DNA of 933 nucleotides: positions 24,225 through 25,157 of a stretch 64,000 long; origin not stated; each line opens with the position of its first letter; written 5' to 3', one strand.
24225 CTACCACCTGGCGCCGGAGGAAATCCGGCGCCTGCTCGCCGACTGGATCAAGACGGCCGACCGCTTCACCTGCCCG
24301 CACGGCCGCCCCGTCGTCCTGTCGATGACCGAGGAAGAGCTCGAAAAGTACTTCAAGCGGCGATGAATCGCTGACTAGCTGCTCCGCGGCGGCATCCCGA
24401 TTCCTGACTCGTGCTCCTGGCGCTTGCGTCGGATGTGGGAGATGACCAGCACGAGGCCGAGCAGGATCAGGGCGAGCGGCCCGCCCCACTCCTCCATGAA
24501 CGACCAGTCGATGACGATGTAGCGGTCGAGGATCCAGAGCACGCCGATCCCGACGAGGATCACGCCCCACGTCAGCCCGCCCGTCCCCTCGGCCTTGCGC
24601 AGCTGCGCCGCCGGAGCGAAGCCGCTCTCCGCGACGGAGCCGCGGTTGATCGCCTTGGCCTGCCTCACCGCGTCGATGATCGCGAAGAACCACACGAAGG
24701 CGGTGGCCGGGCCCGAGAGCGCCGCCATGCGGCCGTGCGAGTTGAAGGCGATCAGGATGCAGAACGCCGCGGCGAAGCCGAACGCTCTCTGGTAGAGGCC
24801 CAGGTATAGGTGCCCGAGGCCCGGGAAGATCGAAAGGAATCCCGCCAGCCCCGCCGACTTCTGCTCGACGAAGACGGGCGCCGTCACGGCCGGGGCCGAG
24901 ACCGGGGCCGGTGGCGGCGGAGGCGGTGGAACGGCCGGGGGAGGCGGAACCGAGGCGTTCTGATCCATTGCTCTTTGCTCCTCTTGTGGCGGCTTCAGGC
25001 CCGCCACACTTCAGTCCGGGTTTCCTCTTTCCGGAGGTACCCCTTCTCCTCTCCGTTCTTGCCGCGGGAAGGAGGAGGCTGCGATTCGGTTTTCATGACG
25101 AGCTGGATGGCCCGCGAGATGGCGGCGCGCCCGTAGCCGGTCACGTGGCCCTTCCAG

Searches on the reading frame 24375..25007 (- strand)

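Call 43: search_protein_families(library=pfam, proteins=[window:24375-25007:-])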
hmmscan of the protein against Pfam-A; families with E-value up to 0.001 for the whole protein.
window:24375-25007:- (210 aa): 2 families
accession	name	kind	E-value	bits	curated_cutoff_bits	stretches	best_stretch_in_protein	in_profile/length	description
PF18917.5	LiaI-LiaF-like_TM1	-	7.9e-06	26.3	27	1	145-187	1-41/42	LiaI-LiaF-like transmembrane region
PF22570.1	LiaF-TM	-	0.00072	20.8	27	1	147-191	2-45/98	LiaF transmembrane domain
